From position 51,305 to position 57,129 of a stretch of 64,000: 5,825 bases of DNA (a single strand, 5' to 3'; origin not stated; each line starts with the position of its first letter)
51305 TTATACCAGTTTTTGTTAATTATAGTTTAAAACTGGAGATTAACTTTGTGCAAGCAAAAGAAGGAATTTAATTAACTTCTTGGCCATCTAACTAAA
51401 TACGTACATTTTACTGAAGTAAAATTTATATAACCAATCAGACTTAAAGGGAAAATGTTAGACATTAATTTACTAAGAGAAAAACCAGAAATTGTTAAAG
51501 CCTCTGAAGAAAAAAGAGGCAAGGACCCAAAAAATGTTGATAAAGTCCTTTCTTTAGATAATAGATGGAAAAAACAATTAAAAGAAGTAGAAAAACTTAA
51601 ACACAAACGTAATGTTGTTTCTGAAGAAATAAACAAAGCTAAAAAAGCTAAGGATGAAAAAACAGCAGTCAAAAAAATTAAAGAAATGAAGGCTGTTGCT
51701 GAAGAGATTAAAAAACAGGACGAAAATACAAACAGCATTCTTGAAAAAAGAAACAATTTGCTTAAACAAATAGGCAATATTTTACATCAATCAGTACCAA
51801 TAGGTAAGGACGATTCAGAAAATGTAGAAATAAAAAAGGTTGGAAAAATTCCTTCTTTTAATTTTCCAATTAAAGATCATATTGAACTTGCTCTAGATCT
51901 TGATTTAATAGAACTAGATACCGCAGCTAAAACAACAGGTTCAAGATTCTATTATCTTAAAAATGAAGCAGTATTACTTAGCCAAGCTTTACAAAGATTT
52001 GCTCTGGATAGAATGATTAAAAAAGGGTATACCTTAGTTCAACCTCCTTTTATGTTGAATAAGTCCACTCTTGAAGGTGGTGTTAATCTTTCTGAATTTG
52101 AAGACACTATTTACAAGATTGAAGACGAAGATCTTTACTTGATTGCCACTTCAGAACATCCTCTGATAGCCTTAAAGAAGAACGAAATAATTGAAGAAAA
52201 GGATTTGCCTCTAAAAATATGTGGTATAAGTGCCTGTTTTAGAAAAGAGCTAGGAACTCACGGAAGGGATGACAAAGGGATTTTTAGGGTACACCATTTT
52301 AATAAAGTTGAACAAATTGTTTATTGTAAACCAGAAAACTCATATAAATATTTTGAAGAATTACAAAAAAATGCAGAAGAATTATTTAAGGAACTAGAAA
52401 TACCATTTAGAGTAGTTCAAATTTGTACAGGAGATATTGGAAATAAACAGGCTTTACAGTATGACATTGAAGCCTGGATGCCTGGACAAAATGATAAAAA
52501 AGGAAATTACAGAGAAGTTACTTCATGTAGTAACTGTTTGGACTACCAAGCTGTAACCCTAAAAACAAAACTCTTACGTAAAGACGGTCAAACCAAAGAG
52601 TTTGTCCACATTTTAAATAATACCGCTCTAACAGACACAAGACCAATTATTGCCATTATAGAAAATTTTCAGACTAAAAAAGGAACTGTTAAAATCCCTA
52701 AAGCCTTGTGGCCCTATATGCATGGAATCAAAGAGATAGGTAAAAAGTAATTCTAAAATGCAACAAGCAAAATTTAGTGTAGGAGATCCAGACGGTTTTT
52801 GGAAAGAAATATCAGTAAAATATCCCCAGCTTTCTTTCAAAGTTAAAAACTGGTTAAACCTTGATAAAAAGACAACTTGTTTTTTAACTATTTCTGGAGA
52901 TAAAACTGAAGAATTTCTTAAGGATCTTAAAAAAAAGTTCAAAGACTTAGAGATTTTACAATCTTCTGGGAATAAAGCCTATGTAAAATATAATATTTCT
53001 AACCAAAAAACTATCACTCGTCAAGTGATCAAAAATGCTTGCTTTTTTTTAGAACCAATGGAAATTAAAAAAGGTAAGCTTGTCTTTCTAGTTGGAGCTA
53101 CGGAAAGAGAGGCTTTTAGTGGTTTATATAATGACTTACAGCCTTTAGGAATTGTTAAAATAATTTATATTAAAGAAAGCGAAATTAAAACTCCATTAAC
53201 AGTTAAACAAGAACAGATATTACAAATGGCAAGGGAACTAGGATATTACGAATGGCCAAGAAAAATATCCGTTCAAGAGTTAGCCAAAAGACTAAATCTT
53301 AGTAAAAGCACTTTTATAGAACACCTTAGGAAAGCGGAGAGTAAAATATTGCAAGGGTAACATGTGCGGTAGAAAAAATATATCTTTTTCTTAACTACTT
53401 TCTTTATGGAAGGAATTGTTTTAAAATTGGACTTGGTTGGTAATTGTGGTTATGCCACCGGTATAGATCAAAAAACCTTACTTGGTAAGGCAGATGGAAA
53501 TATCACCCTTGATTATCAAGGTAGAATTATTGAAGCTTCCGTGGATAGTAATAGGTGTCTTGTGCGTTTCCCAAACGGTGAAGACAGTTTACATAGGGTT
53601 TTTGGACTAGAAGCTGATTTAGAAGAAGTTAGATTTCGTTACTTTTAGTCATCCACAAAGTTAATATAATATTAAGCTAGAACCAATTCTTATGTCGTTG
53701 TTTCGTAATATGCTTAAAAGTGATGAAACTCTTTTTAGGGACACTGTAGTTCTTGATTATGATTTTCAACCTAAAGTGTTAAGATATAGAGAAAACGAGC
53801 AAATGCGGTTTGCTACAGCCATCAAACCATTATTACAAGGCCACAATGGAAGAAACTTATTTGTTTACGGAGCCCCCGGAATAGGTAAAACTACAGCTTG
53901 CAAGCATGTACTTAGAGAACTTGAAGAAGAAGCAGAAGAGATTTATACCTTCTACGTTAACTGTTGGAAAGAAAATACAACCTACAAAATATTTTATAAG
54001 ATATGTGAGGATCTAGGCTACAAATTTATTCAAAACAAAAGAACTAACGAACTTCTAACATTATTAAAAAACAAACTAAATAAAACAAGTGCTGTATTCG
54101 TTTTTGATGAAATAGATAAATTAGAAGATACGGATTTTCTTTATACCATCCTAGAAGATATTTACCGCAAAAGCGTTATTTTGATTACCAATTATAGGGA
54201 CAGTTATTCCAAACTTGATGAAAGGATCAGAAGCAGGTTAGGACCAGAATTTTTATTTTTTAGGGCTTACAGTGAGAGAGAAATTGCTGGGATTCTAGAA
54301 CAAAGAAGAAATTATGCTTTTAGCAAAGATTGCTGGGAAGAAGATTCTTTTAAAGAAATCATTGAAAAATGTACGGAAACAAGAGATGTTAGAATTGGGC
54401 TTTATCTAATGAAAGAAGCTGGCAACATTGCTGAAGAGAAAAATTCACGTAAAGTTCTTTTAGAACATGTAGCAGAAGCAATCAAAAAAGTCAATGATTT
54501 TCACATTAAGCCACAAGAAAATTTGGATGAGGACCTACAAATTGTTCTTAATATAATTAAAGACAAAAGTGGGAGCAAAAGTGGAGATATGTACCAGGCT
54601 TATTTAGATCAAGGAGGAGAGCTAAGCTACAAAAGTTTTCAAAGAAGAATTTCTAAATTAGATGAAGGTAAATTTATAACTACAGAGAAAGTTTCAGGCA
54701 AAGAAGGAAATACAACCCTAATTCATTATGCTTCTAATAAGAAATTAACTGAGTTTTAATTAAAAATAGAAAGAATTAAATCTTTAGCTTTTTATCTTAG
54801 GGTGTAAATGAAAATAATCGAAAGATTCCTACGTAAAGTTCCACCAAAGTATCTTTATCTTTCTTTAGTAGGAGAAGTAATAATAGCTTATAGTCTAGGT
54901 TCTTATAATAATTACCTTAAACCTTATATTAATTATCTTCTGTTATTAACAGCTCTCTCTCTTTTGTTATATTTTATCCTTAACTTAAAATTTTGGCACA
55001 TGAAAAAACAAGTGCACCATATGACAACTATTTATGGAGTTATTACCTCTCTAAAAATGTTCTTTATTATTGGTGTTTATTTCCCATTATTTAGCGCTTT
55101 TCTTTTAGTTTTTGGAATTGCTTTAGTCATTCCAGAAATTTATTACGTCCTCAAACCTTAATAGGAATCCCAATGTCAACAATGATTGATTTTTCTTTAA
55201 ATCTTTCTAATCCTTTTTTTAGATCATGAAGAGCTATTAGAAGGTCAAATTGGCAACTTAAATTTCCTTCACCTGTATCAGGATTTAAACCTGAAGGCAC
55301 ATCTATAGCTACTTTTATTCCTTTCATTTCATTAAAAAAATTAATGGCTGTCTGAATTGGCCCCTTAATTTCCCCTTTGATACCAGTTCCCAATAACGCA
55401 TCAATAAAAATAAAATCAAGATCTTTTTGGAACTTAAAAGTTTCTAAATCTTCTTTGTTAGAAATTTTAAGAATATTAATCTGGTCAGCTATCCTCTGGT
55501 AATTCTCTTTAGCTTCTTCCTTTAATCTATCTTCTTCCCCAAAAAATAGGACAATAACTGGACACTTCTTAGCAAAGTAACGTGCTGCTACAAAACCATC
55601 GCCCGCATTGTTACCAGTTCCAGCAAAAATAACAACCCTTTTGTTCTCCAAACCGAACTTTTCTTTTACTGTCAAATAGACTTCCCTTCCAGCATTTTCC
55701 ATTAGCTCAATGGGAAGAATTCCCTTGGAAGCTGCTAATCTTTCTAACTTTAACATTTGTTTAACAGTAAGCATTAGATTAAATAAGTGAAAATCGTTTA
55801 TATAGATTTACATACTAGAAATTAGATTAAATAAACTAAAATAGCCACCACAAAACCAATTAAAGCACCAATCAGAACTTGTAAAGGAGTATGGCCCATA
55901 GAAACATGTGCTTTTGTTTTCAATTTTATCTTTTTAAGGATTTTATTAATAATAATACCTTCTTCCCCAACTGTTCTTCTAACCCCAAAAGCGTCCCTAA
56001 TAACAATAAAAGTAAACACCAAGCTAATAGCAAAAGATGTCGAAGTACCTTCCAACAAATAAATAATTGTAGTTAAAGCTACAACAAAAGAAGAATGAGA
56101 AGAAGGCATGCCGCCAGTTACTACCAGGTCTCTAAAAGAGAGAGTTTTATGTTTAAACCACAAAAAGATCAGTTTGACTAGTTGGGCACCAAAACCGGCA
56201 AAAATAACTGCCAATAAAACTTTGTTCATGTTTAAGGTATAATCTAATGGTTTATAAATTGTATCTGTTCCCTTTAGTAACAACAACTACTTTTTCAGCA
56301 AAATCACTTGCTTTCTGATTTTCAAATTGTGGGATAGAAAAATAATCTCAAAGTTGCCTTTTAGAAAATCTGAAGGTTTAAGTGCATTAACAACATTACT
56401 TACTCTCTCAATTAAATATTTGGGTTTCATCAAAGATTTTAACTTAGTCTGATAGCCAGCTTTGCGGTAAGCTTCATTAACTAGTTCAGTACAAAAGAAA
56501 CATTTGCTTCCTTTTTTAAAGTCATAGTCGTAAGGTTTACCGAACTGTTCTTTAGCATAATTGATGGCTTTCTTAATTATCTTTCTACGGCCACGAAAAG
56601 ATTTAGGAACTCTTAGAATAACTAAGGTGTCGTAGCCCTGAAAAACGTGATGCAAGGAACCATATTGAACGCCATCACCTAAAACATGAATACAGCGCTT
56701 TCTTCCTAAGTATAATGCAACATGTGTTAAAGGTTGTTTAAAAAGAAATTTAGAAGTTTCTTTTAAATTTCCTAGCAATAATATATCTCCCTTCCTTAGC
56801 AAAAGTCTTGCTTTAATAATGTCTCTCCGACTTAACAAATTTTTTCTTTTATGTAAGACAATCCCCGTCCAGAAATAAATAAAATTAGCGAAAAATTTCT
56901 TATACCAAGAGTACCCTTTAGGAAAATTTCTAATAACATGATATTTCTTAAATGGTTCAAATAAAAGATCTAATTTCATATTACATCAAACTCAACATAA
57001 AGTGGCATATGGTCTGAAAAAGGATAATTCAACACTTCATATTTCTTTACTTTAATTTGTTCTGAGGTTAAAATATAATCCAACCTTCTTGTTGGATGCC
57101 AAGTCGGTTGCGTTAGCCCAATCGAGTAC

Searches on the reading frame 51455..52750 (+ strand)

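Call 15: search_protein_families(library=ncbifam, proteins=[window:51455-52750:+], max_evalue=0.00001)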
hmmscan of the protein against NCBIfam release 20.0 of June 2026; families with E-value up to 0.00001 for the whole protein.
window:51455-52750:+ (431 aa): 4 families
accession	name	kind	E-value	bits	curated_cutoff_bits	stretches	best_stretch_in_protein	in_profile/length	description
TIGR00414.1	serS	equivalog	6e-148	493.3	301.65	1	1-422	1-418/418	serine--tRNA ligase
TIGR00418.1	thrS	equivalog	2e-12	46.8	383.65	1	137-327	171-355/565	threonine--tRNA ligase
TIGR00409.1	proS_fam_II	equivalog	1.5e-08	34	306.7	1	223-337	100-211/568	proline--tRNA ligase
NF006625.0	PRK09194.1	equivalog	8.3e-07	28.3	558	1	187-341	61-215/559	proline--tRNA ligase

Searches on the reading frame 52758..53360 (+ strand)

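Call 83: search_protein_families(library=pfam, proteins=[window:52758-53360:+], max_evalue=0.001)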
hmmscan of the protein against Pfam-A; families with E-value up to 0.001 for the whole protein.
window:52758-53360:+ (200 aa): 5 families
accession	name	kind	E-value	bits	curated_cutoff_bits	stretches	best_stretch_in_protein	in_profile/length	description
PF04967.18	HTH_10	-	1.8e-21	76.1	23.1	1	147-198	1-52/53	HTH DNA binding domain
PF13412.12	HTH_24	-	4.9e-05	23.3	21.9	1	169-195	17-43/48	Winged helix-turn-helix DNA-binding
PF04760.21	IF2_N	-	0.0004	20.6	25.3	0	168-192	2-26/53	Translation initiation factor IF-2, N-terminal region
PF13730.12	HTH_36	-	0.00062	20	25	0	162-196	22-52/55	Helix-turn-helix domain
PF24280.2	HVO_A0563_N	-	0.00092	19.5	27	0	27-128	21-122/145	HVO_A0563, N-terminal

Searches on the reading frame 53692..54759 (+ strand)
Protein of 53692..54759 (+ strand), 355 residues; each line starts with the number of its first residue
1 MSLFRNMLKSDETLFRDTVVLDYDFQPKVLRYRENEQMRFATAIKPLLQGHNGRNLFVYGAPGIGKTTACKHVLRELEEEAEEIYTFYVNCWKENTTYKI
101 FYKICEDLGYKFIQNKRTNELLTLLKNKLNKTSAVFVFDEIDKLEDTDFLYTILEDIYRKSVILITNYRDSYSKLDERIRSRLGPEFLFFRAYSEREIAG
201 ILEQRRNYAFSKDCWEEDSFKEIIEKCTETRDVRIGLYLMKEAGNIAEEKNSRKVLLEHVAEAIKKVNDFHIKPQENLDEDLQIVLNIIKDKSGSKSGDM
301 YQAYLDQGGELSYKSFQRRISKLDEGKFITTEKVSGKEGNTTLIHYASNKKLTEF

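Call 83: search_protein_families(library=pfam, proteins=[window:53692-54759:+], max_evalue=0.001)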
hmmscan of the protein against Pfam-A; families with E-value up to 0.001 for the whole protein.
window:53692-54759:+ (355 aa): 17 families
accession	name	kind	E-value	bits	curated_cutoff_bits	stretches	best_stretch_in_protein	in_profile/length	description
PF13401.12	AAA_22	-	4.4e-16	59.8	27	1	52-153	4-104/130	AAA domain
PF22703.2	Cdc6_lid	-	9.4e-11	41.9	27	1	201-264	3-67/68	Cdc6 AAA+ ATPase-type lid domain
PF13191.12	AAA_16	-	4.6e-10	40.7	32.6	1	30-147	2-147/167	AAA ATPase domain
PF00931.28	NB-ARC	-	6.8e-10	39.1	23.5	1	44-169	9-137/248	NB-ARC domain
PF00004.35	AAA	-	6.8e-09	36.7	21.2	1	57-188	2-128/131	ATPase family associated with various cellular activities (AAA)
PF24883.2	NPHP3_N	-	2.5e-08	34.7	24.8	1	51-92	20-61/164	Nephrocystin 3, N-terminal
PF03266.21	NTPase_1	-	2e-07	31.5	23.9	1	55-104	1-49/168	NTPase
PF05621.17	TniB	-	8.2e-06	25.8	22.4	1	52-145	34-132/189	Bacterial TniB protein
PF05729.18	NACHT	-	9.2e-06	26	26.7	1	56-177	3-138/167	NACHT domain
PF13173.12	AAA_14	-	1.8e-05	25.2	27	1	54-164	3-94/129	AAA domain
PF01637.24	ATPase_2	-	1.9e-05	25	33.2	1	44-145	11-123/225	ATPase domain predominantly from Archaea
PF07728.20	AAA_5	-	2e-05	25.1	22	1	55-187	1-115/139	AAA domain (dynein-related subfamily)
PF07693.20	KAP_NTPase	-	2.4e-05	24.2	20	0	52-106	19-73/293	KAP family P-loop domain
PF00270.35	DEAD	-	7.2e-05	23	26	0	42-89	6-51/167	DEAD/DEAH box helicase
PF20720.3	nSTAND3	-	0.00011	22.4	27.2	1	54-120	18-87/155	Novel STAND NTPase 3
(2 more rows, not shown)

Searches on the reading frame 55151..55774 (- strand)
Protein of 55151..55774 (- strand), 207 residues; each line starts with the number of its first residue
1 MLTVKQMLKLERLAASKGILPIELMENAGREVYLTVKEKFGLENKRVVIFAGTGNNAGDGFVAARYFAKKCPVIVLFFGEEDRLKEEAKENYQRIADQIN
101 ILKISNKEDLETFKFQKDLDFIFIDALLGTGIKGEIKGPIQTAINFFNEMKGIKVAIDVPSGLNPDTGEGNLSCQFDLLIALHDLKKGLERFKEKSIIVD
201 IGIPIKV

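Call 83: search_protein_families(library=pfam, proteins=[window:55151-55774:-], max_evalue=0.001)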
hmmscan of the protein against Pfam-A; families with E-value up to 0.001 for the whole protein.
window:55151-55774:- (207 aa): 1 family
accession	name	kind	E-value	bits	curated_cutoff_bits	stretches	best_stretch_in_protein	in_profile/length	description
PF03853.21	YjeF_N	-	5.8e-35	121.2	24.9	1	23-188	3-169/169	YjeF-related protein N-terminus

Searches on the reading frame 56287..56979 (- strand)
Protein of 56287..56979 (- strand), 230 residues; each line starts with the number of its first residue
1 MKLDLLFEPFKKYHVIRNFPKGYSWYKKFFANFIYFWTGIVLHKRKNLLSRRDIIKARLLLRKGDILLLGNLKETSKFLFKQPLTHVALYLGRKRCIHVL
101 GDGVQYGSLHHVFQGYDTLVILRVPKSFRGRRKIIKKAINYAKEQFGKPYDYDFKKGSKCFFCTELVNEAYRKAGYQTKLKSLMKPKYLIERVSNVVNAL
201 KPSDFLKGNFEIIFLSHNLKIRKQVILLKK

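Call 83: search_protein_families(library=pfam, proteins=[window:56287-56979:-], max_evalue=0.001)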
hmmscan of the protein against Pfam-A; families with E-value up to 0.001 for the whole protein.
window:56287-56979:- (230 aa): 2 families
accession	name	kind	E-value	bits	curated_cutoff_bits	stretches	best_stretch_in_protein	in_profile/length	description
PF05708.18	Peptidase_C92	-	3.3e-15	57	27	1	61-189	2-136/166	Permuted papain-like amidase enzyme, YaeF/YiiX, C92 family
PF00877.26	NLPC_P60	-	1.5e-05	25.3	23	1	61-117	51-99/105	NlpC/P60 family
